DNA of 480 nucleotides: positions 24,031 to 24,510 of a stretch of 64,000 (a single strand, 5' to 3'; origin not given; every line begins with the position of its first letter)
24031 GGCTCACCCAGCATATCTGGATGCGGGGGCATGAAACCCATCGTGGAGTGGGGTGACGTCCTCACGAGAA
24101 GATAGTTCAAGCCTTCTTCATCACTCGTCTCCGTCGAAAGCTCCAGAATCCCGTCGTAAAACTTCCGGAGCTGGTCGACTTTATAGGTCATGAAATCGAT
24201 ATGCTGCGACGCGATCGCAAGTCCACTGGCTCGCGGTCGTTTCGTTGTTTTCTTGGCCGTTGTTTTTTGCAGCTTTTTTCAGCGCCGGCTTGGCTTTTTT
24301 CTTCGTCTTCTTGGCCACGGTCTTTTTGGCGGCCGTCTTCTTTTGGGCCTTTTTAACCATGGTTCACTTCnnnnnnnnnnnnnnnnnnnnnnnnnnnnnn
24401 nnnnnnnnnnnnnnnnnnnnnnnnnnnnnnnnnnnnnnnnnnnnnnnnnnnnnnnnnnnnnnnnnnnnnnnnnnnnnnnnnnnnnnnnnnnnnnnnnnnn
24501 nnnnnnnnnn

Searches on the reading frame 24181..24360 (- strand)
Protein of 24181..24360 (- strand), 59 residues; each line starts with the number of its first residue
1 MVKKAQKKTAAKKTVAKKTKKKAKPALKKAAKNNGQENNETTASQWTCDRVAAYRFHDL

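Call 3: search_protein_families(library=pfam, proteins=[window:24181-24360:-], max_evalue=1)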
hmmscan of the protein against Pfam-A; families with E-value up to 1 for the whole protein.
window:24181-24360:- (59 aa): 0 families

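Call 4: search_protein_families(library=ncbifam, proteins=[window:24181-24360:-], max_evalue=1)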
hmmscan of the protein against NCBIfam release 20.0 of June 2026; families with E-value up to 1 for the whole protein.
window:24181-24360:- (59 aa): 2 families
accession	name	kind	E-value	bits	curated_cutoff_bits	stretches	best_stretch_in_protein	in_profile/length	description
NF050153.2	Rv3852_fam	equivalog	0.49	10.9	100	1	6-44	30-68/145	Rv3852 family protein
NF038052.1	histone_lik_HC2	exception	0.8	9.8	135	1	2-33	72-103/201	histone H1-like DNA-binding protein Hc2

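Call 6: find_homologous_proteins(query=window:24181-24360:-, max_evalue=0.01)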
Query window:24181-24360:-: 6 candidates shared short words with the query, none scored E <= 0.01.

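Call 20: list_cluster_members(proteins=[window:24184-24360:-, window:23838-24191:-, L083:4048-4536:+, L087:4049-4549:+, L089:4049-4549:+])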
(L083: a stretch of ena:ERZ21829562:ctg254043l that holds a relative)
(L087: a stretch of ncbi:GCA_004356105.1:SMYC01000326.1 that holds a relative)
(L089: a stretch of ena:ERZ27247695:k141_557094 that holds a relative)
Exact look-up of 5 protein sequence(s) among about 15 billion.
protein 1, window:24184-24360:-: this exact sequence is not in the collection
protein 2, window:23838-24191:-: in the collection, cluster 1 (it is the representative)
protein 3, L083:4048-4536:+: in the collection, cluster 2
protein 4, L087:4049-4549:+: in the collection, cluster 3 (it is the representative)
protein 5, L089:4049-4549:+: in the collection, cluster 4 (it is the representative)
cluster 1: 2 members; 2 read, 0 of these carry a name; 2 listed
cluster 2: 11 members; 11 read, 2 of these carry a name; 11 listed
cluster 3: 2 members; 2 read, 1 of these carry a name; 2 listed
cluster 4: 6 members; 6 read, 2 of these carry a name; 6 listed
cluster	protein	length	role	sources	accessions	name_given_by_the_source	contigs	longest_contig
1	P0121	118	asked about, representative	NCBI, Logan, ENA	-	-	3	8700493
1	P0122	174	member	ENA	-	-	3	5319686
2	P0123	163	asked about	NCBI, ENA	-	-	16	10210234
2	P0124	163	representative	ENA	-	-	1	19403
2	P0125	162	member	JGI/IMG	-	predicted enzyme related to lactoylglutathione lyase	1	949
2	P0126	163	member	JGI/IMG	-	predicted enzyme related to lactoylglutathione lyase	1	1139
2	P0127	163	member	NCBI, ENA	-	-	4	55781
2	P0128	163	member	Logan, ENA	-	-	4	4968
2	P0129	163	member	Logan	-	-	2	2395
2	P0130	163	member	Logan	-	-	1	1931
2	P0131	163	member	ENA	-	-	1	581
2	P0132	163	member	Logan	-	-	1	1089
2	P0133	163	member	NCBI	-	-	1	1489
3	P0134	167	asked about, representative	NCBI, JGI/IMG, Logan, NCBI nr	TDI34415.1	MAG: hypothetical protein E2P02_30190 [Acidobacteria bacterium] | MAG: hypothetical protein E2P02_30190 [Acidobacteriota bacterium]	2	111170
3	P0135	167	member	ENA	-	-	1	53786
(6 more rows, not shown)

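Call 23: find_encoding_contigs(protein=P0122, flank=3000, max_places=4)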
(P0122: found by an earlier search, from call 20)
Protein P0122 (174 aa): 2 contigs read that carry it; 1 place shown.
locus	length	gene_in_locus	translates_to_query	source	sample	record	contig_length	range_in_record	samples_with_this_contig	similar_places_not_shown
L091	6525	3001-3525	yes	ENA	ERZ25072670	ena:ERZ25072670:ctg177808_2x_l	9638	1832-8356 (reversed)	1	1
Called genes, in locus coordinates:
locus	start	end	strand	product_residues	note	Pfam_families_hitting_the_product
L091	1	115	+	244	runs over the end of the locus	PF00106:adh_short, PF08659:KR, PF01370:Epimerase, PF13561:adh_short_C2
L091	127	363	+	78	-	PF00550:PP-binding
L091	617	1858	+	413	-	PF00109:ketoacyl-synt, PF02801:Ketoacyl-synt_C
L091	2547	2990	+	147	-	PF00850:Hist_deacetyl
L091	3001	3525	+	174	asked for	PF00903:Glyoxalase (weak), PF12681:Glyoxalase_2 (weak)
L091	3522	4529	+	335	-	PF01546:Peptidase_M20, PF07687:M20_dimer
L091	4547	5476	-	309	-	-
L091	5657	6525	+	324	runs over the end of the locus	PF00730:HhH-GPD, PF00633:HHH (weak), PF00293:NUDIX, PF14815:NUDIX_4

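Call 28: search_solved_structures(query=A3, max_evalue=0.1, show_alignments=2)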
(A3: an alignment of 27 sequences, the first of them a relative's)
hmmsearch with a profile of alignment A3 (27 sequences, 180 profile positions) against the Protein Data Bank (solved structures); distinct sequences matched with E-value up to 0.1: 17.
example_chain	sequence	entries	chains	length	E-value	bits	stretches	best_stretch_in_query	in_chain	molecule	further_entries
4hc5_A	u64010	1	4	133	4.5e-11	46.1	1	125-172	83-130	Glyoxalase/bleomycin resistance protein/dioxygenase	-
3oxh_A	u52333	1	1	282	1.1e-09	41.5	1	64-168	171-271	RV0577 PROTEIN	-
5uhj_A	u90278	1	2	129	1.5e-06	31.3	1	61-172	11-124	Glyoxalase/bleomycin resisance protein/dioxygenase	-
5umq_A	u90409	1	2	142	1.7e-06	31.1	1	61-172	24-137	Glyoxalase/bleomycin resisance protein/dioxygenase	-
4mym_A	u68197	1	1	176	1.1e-05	28.4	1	131-166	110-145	Glyoxalase/bleomycin resistance protein/dioxygenase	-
2qnt_A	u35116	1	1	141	0.00017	24.6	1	120-173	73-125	Uncharacterized protein Atu1872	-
5w27_A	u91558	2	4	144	0.014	18.4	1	124-173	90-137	Glyoxalase/bleomycin resisance protein/dioxygenase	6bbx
5ump_A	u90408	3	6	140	0.015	18.3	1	124-173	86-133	Glyoxalase/bleomycin resisance protein/dioxygenase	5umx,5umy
6cky_A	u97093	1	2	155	0.021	17.8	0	128-162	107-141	Glyoxalase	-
5umw_A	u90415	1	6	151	0.022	17.7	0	128-162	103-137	Glyoxalase/bleomycin resisance protein/dioxygenase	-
1kll_A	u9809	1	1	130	0.023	17.7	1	130-170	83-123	mitomycin-binding protein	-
1kmz_A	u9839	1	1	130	0.024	17.6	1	130-170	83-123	mitomycin-binding protein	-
2a4w_A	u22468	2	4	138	0.024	17.6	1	130-171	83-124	Mitomycin-Binding Protein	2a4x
3itw_A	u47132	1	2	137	0.028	17.4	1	128-167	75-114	Protein tioX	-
5ujp_A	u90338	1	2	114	0.029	17.3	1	125-170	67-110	Glyoxalase/bleomycin resisance protein/dioxygenase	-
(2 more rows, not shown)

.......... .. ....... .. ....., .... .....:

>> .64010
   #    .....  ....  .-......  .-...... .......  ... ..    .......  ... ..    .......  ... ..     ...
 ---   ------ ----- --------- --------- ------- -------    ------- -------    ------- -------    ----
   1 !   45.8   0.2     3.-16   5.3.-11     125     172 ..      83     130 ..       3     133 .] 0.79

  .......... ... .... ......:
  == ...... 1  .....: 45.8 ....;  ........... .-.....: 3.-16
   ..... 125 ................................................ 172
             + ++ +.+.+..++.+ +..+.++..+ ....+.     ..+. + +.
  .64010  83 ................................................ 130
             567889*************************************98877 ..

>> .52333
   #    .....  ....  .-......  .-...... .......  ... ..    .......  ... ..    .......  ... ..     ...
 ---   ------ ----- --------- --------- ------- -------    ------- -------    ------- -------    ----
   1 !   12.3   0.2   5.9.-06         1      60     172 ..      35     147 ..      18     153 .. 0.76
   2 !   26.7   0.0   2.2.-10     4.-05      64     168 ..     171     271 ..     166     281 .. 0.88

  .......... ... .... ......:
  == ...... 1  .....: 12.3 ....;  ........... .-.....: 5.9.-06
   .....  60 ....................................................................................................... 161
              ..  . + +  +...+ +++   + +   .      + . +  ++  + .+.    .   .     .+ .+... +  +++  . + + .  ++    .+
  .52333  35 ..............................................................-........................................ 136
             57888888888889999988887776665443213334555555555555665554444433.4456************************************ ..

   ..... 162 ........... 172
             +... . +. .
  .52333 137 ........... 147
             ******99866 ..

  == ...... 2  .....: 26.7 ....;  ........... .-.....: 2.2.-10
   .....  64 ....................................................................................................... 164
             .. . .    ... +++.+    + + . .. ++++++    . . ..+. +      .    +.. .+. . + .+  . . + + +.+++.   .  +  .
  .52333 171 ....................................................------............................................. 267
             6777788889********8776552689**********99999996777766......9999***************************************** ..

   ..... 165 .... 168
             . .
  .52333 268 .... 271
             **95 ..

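Call 64: search_protein_families(library=pfam, proteins=[P0122], max_evalue=1)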
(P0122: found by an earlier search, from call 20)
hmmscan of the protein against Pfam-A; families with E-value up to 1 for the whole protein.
P0122 (174 aa): 4 families
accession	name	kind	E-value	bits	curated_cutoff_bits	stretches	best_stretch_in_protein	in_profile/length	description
PF00903.31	Glyoxalase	-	3.1e-08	34.4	20.6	1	53-163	4-119/121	Glyoxalase/Bleomycin resistance protein/Dioxygenase superfamily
PF12681.13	Glyoxalase_2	-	2e-06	28.2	30.1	1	60-165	10-113/118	Glyoxalase-like domain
PF18029.7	Glyoxalase_6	-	0.00016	22.8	23.6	1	58-163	6-103/106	Glyoxalase-like domain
PF08496.15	Peptidase_S49_N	-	0.82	10.2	27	0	5-81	52-125/147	Peptidase family S49 N-terminal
